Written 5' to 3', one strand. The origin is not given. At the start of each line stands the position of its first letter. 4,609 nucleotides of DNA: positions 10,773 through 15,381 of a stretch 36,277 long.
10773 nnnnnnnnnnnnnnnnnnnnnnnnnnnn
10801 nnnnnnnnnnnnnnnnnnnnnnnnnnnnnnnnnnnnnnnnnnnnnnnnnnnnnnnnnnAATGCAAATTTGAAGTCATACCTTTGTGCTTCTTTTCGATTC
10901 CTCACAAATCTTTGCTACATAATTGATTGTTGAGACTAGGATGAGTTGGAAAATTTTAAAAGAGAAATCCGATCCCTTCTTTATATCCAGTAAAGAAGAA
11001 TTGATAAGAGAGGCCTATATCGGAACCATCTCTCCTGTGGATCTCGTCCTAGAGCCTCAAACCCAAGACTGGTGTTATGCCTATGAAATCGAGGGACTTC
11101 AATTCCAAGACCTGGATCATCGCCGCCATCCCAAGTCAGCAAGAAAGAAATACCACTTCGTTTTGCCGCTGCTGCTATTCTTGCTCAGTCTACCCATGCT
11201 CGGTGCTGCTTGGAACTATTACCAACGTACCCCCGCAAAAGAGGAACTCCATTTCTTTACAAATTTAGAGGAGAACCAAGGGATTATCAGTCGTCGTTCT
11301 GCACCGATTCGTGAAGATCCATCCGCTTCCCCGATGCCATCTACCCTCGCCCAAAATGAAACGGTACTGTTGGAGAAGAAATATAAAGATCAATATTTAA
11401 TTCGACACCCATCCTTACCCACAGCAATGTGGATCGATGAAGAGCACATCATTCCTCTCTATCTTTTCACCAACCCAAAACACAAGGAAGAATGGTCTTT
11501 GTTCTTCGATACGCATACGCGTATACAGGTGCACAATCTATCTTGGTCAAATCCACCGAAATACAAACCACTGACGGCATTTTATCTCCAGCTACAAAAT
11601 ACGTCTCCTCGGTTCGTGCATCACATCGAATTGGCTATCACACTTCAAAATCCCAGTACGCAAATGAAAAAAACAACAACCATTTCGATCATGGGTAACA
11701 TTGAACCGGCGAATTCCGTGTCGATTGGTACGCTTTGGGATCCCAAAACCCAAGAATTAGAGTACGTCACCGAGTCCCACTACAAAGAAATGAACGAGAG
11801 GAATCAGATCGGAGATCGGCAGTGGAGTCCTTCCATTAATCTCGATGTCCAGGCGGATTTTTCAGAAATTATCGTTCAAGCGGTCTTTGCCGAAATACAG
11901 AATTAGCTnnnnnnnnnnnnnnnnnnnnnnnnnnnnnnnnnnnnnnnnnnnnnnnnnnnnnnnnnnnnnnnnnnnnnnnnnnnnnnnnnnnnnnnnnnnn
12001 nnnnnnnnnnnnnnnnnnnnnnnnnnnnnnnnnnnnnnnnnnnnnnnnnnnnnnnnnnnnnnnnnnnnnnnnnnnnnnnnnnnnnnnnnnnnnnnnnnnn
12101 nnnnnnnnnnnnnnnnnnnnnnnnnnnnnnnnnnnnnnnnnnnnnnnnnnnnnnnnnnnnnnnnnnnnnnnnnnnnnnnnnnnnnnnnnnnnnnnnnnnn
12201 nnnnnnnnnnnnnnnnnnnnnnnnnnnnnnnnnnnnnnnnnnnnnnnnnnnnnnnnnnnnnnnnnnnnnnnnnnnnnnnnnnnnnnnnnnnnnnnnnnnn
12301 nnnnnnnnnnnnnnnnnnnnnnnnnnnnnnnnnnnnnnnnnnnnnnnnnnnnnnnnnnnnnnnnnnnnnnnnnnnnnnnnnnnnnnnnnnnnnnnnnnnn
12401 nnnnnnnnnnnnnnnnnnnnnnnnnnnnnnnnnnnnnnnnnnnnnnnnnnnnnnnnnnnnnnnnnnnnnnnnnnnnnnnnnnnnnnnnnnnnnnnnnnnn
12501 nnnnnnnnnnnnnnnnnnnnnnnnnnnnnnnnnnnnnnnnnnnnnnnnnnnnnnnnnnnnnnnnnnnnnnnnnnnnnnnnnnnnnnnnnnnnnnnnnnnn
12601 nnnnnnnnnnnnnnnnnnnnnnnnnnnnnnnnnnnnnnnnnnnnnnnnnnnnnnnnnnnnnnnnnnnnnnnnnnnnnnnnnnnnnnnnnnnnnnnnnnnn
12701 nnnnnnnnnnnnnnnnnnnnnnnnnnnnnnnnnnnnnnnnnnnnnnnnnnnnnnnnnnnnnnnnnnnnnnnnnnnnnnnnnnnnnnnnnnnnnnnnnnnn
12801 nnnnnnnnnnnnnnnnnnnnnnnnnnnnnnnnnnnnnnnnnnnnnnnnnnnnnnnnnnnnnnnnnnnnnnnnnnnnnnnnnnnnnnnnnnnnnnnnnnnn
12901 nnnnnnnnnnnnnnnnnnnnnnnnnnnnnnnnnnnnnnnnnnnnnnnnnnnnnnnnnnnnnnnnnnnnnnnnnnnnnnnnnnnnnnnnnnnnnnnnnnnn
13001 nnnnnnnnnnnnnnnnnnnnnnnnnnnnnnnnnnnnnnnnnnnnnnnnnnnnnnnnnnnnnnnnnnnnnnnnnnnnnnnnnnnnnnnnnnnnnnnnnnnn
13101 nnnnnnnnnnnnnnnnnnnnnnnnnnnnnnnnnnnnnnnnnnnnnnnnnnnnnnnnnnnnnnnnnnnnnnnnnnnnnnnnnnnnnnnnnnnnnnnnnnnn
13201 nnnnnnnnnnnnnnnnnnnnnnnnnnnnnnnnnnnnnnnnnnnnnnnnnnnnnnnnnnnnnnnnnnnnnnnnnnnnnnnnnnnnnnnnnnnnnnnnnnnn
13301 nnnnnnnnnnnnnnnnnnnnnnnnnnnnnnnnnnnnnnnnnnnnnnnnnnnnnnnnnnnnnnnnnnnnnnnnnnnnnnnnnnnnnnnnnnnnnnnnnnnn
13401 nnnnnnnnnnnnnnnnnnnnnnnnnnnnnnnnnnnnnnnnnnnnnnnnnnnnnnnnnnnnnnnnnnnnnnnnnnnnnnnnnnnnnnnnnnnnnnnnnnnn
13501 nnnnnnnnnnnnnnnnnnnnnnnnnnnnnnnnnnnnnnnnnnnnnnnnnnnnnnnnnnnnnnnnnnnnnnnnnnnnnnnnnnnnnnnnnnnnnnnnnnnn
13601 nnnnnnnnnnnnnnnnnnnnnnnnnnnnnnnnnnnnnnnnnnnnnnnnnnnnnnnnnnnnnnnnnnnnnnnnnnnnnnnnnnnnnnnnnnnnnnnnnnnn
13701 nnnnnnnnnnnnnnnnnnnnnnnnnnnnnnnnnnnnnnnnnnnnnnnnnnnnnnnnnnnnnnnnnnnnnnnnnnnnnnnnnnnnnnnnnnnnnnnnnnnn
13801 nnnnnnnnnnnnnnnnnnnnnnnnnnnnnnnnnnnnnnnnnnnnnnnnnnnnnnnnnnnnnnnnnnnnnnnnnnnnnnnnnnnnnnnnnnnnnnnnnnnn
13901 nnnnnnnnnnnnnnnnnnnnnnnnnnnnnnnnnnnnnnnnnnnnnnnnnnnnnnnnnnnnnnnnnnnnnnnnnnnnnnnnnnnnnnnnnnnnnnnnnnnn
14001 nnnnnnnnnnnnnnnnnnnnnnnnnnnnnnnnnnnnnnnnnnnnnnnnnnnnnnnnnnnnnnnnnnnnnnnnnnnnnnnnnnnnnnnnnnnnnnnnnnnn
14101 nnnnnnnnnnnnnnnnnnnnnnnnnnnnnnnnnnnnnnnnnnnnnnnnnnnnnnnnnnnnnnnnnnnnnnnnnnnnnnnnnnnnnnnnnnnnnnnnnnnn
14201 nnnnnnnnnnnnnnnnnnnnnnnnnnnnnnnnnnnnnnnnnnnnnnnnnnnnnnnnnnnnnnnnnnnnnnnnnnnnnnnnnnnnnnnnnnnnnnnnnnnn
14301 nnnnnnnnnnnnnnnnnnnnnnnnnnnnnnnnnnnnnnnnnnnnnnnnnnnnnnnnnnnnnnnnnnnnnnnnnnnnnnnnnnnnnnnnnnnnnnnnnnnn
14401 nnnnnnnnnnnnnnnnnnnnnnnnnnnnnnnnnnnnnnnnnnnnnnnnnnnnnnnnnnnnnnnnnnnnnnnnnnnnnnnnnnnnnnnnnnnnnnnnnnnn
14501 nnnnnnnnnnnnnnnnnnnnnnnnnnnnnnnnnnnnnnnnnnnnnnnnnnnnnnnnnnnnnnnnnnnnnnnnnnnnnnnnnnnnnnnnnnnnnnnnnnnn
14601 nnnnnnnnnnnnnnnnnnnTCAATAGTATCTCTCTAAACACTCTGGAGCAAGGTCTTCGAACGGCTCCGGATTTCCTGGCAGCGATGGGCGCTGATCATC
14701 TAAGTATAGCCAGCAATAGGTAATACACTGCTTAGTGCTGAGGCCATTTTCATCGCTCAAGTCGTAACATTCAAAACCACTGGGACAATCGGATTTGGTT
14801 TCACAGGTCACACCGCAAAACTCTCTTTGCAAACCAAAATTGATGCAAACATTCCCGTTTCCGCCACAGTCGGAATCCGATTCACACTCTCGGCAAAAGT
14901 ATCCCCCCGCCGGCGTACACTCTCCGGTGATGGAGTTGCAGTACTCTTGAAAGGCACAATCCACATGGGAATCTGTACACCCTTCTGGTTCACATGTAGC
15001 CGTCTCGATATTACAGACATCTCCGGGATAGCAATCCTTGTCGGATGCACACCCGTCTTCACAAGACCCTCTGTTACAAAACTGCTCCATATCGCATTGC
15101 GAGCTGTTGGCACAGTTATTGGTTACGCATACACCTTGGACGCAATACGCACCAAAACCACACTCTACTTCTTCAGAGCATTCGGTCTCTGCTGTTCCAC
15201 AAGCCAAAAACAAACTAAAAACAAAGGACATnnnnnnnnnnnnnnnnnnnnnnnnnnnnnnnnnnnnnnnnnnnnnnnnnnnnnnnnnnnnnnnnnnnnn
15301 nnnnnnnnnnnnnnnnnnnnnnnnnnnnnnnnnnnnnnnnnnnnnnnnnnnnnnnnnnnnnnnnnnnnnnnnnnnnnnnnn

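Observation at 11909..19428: Five-gene, translationally coupled operon encoding only lipoproteins: a candidate uncharacterised cell-surface assembly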

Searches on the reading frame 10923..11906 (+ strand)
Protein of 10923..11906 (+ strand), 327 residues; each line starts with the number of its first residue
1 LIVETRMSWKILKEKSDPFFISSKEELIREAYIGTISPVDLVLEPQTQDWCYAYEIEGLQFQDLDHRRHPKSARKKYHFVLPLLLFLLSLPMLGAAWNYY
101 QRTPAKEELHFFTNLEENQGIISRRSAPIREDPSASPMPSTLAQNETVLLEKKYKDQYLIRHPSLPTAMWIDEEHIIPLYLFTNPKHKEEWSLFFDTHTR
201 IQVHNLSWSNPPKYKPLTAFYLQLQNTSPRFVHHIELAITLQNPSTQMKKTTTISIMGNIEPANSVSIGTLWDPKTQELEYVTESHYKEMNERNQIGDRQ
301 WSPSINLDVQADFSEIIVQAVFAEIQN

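Call 7: search_protein_families(library=pfam, proteins=[window:10923-11906:+], max_evalue=0.001)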
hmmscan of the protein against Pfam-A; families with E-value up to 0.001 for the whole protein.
window:10923-11906:+ (327 aa): 0 families

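Call 32: search_protein_families(library=pfam, alignment_id=A6, max_evalue=0.1)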
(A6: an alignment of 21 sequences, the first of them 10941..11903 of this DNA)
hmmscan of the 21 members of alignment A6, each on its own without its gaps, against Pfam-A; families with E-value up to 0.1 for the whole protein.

A. member 1, window:10941-11903:+ (321 aa): 0 families

B. families by the number of members that match (of 21 scanned): 13 families
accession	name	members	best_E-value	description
PF14237.11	GYF_2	20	1.1e-07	GYF domain 2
PF08239.17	SH3_3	18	5.1e-10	Bacterial SH3 domain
PF06347.19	SH3_4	14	1.1e-05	Bacterial SH3 domain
PF11906.13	DUF3426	12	0.00041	Protein of unknown function (DUF3426)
PF23795.1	SH3_YKFC_2nd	6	4.3e-05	YKFC SH3b2 domain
PF18348.7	SH3_16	4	0.021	Bacterial dipeptidyl-peptidase Sh3 domain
PF22748.1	PexRD54_WY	2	0.031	Effector PexRD54, WY-domain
PF13457.12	GW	1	0.02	GW (Gly-Tryp) dipeptide domain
PF07653.23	SH3_2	1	0.032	Variant SH3 domain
PF25621.1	PhiKZ_gp244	1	0.057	Bacteriophage PhiKZ capsid decoration protein gp244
PF21927.1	McpB_HAMP_2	1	0.087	Methyl-accepting chemotaxis protein McpB, second HAMP domain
PF17203.10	sCache_3_2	1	0.091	Single cache domain 3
PF00768.25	Peptidase_S11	1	0.094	D-alanyl-D-alanine carboxypeptidase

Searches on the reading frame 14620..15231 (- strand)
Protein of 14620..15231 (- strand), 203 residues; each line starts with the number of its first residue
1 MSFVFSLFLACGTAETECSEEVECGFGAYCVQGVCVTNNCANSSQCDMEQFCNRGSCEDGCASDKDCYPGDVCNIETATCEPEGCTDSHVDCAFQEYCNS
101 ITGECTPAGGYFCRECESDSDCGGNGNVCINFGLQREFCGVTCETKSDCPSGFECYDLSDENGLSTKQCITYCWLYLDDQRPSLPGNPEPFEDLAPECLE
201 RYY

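Call 5: search_protein_families(library=pfam, proteins=[window:14620-15231:-], max_evalue=0.1)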
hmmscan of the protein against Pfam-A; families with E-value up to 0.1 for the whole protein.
window:14620-15231:- (203 aa): 2 families
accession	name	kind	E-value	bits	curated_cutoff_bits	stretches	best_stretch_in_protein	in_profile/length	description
PF23416.1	DUF7107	-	4e-05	24.3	24.6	1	88-130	4-42/48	Domain of unknown function (DUF7107)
PF04706.18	Dickkopf_N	-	0.011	16.4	25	1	10-36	25-51/51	Dickkopf N-terminal cysteine-rich region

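Call 6: search_protein_families(library=ncbifam, proteins=[window:14620-15231:-], max_evalue=0.1)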
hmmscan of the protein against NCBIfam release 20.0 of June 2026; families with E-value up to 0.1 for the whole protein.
window:14620-15231:- (203 aa): 0 families

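Call 33: search_protein_families(library=pfam, alignment_id=A5, max_evalue=0.1)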
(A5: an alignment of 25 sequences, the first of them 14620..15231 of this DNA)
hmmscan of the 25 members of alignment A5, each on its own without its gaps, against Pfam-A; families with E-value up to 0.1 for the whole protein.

A. member 1, window:14620-15231:- (203 aa): 2 families
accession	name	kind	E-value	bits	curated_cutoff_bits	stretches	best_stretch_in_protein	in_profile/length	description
PF23416.1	DUF7107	-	4e-05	24.3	24.6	1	88-130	4-42/48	Domain of unknown function (DUF7107)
PF04706.18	Dickkopf_N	-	0.011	16.4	25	1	10-36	25-51/51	Dickkopf N-terminal cysteine-rich region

B. families by the number of members that match (of 25 scanned): 3 families
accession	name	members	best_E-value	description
PF23416.1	DUF7107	17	2.9e-06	Domain of unknown function (DUF7107)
PF04706.18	Dickkopf_N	3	0.00032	Dickkopf N-terminal cysteine-rich region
PF00734.23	CBM_1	1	0.049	Fungal cellulose binding domain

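Call 90: search_solved_structures(query=A5, max_evalue=10)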
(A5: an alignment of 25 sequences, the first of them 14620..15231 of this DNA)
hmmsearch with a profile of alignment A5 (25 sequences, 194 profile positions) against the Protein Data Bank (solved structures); distinct sequences matched with E-value up to 10: 2.
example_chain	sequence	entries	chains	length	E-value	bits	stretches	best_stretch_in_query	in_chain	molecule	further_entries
5l2l_A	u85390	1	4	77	0.0034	20.3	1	12-65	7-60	Nab2p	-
2lhn_A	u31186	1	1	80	0.0037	20.2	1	12-65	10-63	Nuclear polyadenylated RNA-binding protein NAB2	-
